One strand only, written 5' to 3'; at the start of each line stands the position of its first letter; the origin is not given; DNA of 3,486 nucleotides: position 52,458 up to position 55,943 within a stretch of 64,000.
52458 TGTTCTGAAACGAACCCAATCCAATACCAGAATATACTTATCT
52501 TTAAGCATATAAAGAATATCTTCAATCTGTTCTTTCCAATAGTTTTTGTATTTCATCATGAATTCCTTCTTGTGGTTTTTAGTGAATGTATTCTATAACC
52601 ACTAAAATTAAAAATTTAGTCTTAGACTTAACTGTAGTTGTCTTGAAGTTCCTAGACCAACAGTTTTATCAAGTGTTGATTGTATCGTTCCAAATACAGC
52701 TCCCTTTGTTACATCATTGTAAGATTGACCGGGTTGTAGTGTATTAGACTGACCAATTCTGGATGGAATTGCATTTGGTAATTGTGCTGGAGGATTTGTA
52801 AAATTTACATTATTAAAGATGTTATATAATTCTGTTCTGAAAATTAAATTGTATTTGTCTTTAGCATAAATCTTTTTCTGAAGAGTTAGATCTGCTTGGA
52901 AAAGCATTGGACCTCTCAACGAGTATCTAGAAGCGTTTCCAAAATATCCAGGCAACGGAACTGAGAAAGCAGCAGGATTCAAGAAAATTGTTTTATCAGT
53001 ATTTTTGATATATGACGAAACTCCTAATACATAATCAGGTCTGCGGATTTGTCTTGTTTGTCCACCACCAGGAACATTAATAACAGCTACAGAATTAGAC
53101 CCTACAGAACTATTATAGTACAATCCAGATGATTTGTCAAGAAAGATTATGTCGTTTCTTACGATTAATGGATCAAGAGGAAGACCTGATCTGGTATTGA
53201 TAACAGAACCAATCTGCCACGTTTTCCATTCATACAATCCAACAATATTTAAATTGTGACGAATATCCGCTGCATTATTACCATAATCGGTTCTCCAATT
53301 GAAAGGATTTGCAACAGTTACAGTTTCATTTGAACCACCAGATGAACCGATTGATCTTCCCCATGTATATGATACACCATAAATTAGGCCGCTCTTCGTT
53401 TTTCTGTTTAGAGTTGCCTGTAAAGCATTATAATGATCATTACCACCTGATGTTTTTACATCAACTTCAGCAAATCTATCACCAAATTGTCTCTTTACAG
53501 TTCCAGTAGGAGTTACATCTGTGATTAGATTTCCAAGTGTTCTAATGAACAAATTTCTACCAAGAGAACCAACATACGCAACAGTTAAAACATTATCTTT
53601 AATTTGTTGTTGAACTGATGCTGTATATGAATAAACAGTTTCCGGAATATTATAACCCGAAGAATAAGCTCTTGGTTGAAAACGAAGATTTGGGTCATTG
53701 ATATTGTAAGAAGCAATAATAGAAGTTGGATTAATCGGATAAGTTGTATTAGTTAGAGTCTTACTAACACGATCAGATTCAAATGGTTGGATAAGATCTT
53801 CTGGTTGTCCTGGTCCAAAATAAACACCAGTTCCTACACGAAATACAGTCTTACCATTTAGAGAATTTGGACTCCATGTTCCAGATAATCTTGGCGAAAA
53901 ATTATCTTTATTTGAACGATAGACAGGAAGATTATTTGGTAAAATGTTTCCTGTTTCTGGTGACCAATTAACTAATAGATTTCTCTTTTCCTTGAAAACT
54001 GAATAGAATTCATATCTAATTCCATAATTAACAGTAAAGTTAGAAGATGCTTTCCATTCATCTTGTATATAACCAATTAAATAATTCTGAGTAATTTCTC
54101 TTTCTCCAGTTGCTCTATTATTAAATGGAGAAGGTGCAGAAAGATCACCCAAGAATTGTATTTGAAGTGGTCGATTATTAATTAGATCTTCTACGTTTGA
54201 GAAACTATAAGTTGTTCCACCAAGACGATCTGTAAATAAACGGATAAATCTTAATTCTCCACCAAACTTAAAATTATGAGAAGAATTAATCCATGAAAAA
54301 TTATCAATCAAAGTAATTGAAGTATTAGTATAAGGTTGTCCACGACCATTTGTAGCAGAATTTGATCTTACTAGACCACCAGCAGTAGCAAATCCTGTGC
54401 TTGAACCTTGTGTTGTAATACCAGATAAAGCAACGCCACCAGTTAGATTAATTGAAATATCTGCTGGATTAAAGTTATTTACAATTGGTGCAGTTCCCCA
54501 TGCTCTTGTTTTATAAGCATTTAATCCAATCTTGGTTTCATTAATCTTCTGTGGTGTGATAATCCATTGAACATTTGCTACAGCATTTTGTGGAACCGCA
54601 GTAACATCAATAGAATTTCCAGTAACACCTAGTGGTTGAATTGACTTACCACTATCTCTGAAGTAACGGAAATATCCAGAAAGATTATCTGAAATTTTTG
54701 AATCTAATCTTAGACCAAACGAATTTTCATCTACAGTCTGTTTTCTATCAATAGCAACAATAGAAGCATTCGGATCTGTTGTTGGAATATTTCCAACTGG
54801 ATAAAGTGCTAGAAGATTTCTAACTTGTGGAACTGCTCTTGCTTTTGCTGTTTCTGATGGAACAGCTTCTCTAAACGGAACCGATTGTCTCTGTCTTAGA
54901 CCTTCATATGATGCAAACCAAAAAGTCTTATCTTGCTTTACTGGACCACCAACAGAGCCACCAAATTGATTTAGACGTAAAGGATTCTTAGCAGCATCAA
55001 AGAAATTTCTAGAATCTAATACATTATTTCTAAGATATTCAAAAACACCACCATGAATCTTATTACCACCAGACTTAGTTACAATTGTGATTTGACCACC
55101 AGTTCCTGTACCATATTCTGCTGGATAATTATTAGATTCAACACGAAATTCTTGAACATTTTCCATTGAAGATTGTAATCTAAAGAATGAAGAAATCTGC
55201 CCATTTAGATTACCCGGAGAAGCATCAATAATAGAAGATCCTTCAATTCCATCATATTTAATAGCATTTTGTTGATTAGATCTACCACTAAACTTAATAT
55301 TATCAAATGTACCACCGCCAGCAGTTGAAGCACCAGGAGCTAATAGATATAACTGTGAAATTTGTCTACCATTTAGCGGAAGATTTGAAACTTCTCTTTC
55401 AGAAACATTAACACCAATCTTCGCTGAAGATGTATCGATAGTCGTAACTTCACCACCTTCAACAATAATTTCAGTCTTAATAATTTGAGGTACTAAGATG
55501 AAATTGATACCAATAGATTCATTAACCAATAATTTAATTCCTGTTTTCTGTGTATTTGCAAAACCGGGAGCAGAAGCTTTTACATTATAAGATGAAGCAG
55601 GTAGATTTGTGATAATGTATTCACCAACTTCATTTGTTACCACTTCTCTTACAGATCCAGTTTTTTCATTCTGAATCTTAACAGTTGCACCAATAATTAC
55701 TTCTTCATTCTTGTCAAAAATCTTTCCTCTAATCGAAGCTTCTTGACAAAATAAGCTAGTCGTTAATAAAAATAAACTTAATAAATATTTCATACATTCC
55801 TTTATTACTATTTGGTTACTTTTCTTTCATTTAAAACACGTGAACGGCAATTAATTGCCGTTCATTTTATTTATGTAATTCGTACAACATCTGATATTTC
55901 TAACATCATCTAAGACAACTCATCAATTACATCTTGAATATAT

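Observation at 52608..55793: Full-length TonB-dependent outer-membrane receptor encoded inside the phage genome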

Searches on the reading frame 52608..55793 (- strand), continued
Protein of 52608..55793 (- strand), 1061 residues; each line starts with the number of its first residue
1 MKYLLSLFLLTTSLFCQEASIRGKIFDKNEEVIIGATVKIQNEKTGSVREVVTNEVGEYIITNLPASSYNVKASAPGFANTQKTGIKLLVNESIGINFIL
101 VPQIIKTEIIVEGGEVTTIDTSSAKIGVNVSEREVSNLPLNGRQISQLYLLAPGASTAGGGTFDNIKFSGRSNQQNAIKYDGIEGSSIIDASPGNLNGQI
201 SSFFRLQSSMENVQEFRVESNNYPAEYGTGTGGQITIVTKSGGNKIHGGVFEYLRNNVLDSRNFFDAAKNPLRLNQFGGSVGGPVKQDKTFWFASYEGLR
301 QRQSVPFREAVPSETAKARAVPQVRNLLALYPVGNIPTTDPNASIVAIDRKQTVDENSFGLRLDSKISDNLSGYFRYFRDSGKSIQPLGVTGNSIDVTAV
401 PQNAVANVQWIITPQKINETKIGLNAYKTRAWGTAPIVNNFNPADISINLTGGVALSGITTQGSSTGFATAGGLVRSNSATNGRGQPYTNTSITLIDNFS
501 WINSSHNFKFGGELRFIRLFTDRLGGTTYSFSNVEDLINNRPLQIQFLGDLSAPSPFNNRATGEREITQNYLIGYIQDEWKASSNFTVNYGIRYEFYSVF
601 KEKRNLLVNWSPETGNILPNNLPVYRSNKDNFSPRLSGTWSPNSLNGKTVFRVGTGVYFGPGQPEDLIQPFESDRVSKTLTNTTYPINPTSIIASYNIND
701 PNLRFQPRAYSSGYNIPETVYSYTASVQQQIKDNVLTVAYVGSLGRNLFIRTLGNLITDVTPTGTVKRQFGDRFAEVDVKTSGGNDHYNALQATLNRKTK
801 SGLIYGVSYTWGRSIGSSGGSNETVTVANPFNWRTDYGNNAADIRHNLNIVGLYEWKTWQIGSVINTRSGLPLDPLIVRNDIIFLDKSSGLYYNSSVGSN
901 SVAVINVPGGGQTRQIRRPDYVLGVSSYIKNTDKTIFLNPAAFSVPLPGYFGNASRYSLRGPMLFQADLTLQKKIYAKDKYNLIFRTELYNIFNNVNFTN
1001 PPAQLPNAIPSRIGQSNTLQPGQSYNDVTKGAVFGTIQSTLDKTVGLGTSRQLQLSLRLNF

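Call 66: fold_search(model_id=the predicted structure, library=viral)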
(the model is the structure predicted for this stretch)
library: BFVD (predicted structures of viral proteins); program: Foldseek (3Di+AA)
matches with E <= 10: 298; with E <= 0.001: 34
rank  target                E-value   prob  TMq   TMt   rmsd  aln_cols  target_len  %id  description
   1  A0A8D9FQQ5            5.1e-27  1.00  0.44  0.55  10.9      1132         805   11  TonB-dependent receptor SusC [uncultured marine phage]
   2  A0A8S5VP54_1          8.4e-09  0.72  0.08  0.06  53.5      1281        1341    8  (no name in the UniProt tables at hand)
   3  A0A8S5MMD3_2          2.9e-06  0.23  0.08  0.08  107.9      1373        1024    9  Baseplate J like protein [Siphoviridae sp. ctxc31]
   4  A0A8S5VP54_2          3.8e-06  0.99  0.08  0.07  29.8       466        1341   11  (no name in the UniProt tables at hand)
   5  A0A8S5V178            7.3e-06  0.33  0.07  0.07  66.0      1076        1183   10  Baseplate J like protein [Siphoviridae sp. ct3r22]
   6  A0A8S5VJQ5            9.6e-06  1.00  0.08  0.15  10.3       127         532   19  (no name in the UniProt tables at hand)
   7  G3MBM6                1.2e-05  1.00  0.08  0.22  18.1       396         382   11  Gp160 [Bacillus phage G]
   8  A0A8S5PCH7            3.0e-05  1.00  0.07  0.58   3.4       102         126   14  Uncharacterized protein [Siphoviridae sp. ctorp6]
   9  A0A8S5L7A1            3.0e-05  0.51  0.07  0.08  37.5       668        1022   10  Structural protein [CrAss-like virus sp. ctt4r3]
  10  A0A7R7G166            3.9e-05  1.00  0.08  0.28  13.6       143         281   17  (no name in the UniProt tables at hand)
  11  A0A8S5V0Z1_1          4.8e-05  0.60  0.07  0.08  42.0       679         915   10  Putative membrane protein [Siphoviridae sp. ct3r22]
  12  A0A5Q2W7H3            4.8e-05  0.16  0.07  0.06  50.0      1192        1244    9  (no name in the UniProt tables at hand)
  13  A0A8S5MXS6            5.3e-05  1.00  0.07  0.14   8.5       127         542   14  Tail collar fiber protein [Myoviridae sp. ctRRy11]
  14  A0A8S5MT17            6.6e-05  1.00  0.07  0.68   2.6        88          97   16  Carboxypeptidase regulatory-like domain protein [Siphoviridae sp. ct8Ri8]
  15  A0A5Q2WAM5            7.8e-05  1.00  0.07  0.50   2.9        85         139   20  (no name in the UniProt tables at hand)
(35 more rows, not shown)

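Call 84: search_protein_families(library=pfam, alignment_id=A3, max_evalue=0.01)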
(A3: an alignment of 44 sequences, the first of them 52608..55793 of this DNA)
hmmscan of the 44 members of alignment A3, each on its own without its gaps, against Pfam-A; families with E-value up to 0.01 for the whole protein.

A. member 1, window:52608-55793:- (1061 aa): 5 families
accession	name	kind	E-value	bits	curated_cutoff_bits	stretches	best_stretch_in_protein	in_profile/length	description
PF25183.1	OMP_b-brl_4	-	6.8e-129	432.1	30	2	318-1054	117-838/838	Outer membrane beta barrel domain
PF13620.12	CarboxypepD_reg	-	4.5e-18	65.8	32.3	1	20-100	1-81/82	Carboxypeptidase regulatory-like domain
PF13715.12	CarbopepD_reg_2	-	2.7e-09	37.4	32.2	1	21-107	1-83/88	CarboxypepD_reg-like domain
PF17210.9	SdrD_B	-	8.4e-06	26.4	29.7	1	26-81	17-73/112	SdrD B-like domain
PF00593.30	TonB_dep_Rec_b-barrel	-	0.0011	19.4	27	1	429-876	48-387/436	TonB dependent receptor-like, beta-barrel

B. families by the number of members that match (of 44 scanned): 10 families
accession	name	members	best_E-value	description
PF25183.1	OMP_b-brl_4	44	1.5e-162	Outer membrane beta barrel domain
PF13620.12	CarboxypepD_reg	44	3.5e-22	Carboxypeptidase regulatory-like domain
PF13715.12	CarbopepD_reg_2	42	5.8e-10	CarboxypepD_reg-like domain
PF17210.9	SdrD_B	25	2.5e-07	SdrD B-like domain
PF00593.30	TonB_dep_Rec_b-barrel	24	3.2e-08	TonB dependent receptor-like, beta-barrel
PF14686.12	fn3_3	4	0.00045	Polysaccharide lyase family 4, domain II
PF17802.7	SpaA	4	0.00064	Prealbumin-like fold domain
PF02369.22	Big_1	4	0.00093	Bacterial Ig-like domain (group 1)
PF07210.18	DUF1416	2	0.0015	Protein of unknown function (DUF1416)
PF11974.14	bMG3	1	0.0011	Bacterial alpha-2-macroglobulin MG3 domain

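Call 99: search_protein_representatives(protein=window:52608-55793:-)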
Query: 1061 residues. Proteins with E-value up to 0.001 (for the whole library): 54732; up to 1e-10: 23945; up to 1e-30: 6010. The best 150 are listed.
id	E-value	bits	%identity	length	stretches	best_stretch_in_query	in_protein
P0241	7.1e-279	944.4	49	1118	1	7-1061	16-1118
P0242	1.7e-278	943.1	51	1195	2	13-758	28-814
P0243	8.9e-276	934.1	51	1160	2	337-1061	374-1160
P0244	1.2e-222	758.2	45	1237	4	335-764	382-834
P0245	1.1e-217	741.9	51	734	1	3-718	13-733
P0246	3.7e-206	703.7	46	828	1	18-814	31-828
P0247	7.7e-202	689.4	50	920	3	13-337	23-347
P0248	7.8e-187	639.7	40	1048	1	9-1061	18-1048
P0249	9.2e-186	636.1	42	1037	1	17-1061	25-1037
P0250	1.7e-175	602.2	45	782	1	274-1061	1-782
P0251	5.6e-170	583.9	49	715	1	17-646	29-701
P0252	1.4e-169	582.6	36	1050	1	13-1061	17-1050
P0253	9.2e-153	526.9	33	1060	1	6-1061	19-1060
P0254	2.1e-150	519.1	35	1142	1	6-1059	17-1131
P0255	3.0e-150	518.6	46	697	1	417-1061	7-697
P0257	1.1e-146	506.7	35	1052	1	11-1061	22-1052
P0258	1.5e-138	479.8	34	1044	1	19-1061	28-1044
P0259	4.6e-138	478.2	37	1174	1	121-1061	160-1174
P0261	1.5e-129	450.1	34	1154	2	18-1061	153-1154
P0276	1.4e-108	380.7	33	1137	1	134-1061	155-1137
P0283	4.5e-103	362.4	48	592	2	772-1061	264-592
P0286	3.5e-99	349.5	32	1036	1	18-1061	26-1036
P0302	4.6e-94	332.6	38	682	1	440-1061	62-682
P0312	1.3e-89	317.8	32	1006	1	8-1061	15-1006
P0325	3.3e-86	306.6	33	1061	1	7-1002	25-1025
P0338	3.1e-84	300.0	30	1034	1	10-1061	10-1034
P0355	8.9e-82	291.9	32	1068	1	11-1061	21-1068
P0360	2.5e-81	290.4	31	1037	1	10-1061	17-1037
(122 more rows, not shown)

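Call 102: search_solved_structures(query=A4, max_evalue=1, show_alignments=2)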
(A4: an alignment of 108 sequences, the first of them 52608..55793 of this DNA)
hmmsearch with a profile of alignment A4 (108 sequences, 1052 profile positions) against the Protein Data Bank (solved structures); distinct sequences matched with E-value up to 1: 36.
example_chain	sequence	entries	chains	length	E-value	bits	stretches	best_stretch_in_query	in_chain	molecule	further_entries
5fr8_A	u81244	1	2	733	5.1e-15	57.8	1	133-299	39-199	TONB-DEPENDENT SIDEROPHORE RECEPTOR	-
1fep_A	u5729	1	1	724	4.8e-14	54.5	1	135-259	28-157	FERRIC ENTEROBACTIN RECEPTOR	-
6r1f_A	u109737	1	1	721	2e-11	45.9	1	128-260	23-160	Ferric enterobactin receptor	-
5out_A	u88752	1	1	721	2e-11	45.9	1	128-260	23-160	Ferric enterobactin receptor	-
6i2j_A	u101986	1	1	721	2e-11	45.9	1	128-260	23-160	Ferric enterobactin receptor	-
6q5e_A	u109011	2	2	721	2e-11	45.9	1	128-260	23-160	Ferric enterobactin receptor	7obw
5mzs_A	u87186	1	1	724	2.1e-11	45.8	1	128-260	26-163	Ferric enterobactin receptor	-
5m9b_A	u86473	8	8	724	2.1e-11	45.8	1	128-260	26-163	Ferric enterobactin receptor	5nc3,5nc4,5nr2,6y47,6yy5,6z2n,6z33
10ps_A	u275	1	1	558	2.5e-11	45.5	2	34-85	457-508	Serine-aspartate repeat-containing protein D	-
6ofr_A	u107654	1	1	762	5.5e-10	41.1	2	139-246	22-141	TonB-dependent outer membrane receptor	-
5fp2_A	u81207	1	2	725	4e-09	38.3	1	136-259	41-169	FERRIC ENTEROBACTIN RECEPTOR PIRA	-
2hdf_A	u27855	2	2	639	8.4e-09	37.2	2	118-259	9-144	Colicin I receptor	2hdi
9nn6_A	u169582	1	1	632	1.1e-08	36.8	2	136-259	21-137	Colicin I receptor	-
9c7v_B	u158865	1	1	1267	3.5e-08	35.1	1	31-87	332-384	BOS complex subunit NOMO2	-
3mn8_A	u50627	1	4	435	1.2e-05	26.8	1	22-116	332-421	LP15968p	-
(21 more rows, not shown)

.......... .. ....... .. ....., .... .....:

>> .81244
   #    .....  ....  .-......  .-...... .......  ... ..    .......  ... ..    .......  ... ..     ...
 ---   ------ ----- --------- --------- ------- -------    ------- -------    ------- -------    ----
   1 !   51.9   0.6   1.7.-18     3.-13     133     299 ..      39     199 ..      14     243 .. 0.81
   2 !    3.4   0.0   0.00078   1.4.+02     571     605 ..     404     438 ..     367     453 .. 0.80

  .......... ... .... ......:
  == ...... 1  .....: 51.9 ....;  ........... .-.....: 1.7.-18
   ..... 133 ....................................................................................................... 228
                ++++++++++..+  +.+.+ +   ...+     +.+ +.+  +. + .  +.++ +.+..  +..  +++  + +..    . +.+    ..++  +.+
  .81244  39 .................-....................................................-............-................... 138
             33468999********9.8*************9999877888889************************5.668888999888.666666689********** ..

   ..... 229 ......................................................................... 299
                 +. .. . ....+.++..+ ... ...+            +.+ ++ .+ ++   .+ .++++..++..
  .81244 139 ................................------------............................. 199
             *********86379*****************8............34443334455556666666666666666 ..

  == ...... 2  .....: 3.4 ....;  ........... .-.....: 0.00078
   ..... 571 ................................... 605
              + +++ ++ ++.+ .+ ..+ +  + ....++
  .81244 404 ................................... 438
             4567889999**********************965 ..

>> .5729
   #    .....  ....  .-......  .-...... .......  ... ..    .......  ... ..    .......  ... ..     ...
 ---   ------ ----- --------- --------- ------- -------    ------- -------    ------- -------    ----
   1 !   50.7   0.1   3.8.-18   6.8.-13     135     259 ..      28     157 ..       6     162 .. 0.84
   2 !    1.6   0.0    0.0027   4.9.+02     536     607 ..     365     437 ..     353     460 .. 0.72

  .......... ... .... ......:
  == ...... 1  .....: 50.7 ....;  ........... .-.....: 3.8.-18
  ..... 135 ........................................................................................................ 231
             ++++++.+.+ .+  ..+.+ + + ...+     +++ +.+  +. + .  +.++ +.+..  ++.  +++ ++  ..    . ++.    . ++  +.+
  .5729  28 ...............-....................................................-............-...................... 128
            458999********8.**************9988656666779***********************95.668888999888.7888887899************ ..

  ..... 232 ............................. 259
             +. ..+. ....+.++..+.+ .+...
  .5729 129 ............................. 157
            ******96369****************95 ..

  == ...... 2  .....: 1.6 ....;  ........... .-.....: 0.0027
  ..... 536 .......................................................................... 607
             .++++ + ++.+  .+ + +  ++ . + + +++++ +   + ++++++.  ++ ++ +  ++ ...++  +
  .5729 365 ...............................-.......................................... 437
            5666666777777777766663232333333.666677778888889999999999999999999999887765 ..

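Call 115: predict_structure(alignment_id=A4)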
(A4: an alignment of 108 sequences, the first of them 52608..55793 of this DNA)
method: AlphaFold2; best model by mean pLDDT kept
length: 1061 residues; sequences in the alignment: 108
mean_pLDDT: 89.0   pTM: 0.84
mean pLDDT of the five models: 89.0, 88.9, 88.7, 86.7, 86.2
residues with pLDDT >= 90: 703; 70-90: 290; 50-70: 37; < 50: 31
segments of 3 or more residues with pLDDT < 50: 1-4, 9-16, 104-116, 461-464
pLDDT, mean of each block of 10 residues (from residue 1): 48 52 89 92 76 91 82 88 82 82 46 49 81 88 87 82 80 89 89 64 80 89 90 91 90 91 79 93 91 96 90 95 94 91 91 95 89 93 93 93 96 86 95 93 93 69 66 87 92 97 93 97 94 92 94 96 96 97 93 97 96 95 94 97 93 96 91 95 94 96 95 94 96 93 94 94 93 94 94 90 91 90 82 90 91 94 95 91 96 93 95 86 95 88 97 92 95 90 96 92 91 90 94 88 85 95 94
secondary structure, 60 per line:
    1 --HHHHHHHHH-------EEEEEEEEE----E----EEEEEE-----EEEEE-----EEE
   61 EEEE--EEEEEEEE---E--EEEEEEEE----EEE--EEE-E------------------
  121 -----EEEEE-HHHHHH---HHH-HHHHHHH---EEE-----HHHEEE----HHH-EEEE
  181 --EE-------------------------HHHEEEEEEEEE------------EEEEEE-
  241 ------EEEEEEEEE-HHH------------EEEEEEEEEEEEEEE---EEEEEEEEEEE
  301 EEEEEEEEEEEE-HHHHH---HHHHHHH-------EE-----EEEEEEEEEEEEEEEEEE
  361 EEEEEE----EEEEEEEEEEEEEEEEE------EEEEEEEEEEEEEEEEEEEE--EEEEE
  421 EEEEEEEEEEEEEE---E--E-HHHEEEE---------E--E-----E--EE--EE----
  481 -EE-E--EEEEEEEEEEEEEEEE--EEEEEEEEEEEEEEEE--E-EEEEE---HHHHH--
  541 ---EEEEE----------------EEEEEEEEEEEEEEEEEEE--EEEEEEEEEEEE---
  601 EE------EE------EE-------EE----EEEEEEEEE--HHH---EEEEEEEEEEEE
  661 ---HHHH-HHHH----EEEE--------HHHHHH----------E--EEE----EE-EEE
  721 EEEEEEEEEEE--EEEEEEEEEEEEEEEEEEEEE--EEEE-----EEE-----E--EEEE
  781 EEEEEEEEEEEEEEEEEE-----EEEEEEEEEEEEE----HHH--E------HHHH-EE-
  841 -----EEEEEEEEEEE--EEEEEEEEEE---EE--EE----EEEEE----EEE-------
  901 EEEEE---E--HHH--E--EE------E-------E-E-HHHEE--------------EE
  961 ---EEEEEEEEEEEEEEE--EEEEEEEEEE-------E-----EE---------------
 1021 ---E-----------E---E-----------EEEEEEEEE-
elements in order (helices of 4 or more, strands of 3 or more residues): H3-11 E19-27 E37-42 E48-52 E58-64 E67-74 E81-88 E93-95 E98-100 E126-130 H132-137 H145-151 E155-157 E166-168 E177-180 E213-221 E234-239 E247-255 E272-286 E290-312 H314-318 H322-328 E343-366 E371-387 E394-413 E416-434 E446-449 E488-503 E506-521 E526-530 H534-538 E544-548 E565-583 E586-597 E632-640 E649-660 H664-667 H669-672 E677-680 H689-694 E708-710 E718-731 E734-754 E757-760 E766-768 E777-798 E804-816 H833-836 E846-856 E859-868 E882-886 E891-893 E901-905 E964-978 E981-990 E1052-1060

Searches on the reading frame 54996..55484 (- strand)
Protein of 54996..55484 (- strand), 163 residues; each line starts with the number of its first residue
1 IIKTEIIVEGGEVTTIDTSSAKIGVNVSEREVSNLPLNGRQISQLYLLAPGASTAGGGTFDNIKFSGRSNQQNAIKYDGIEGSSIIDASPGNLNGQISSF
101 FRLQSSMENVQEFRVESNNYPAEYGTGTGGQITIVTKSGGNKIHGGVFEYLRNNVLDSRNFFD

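Call 53: search_protein_families(library=pfam, proteins=[window:54996-55484:-], max_evalue=10)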
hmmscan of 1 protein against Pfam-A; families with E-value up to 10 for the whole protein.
seq(163 aa): 3 families
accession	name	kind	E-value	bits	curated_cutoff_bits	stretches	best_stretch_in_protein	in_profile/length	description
PF25183.1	OMP_b-brl_4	-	1.4e-08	34.1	30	1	135-163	1-29/838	Outer membrane beta barrel domain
PF07715.20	Plug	-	0.011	16.7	23.9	1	38-129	21-104/107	TonB-dependent Receptor Plug Domain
PF19070.5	DUF5766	-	0.081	13.6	27.4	0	68-94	22-48/77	Family of unknown function (DUF5766)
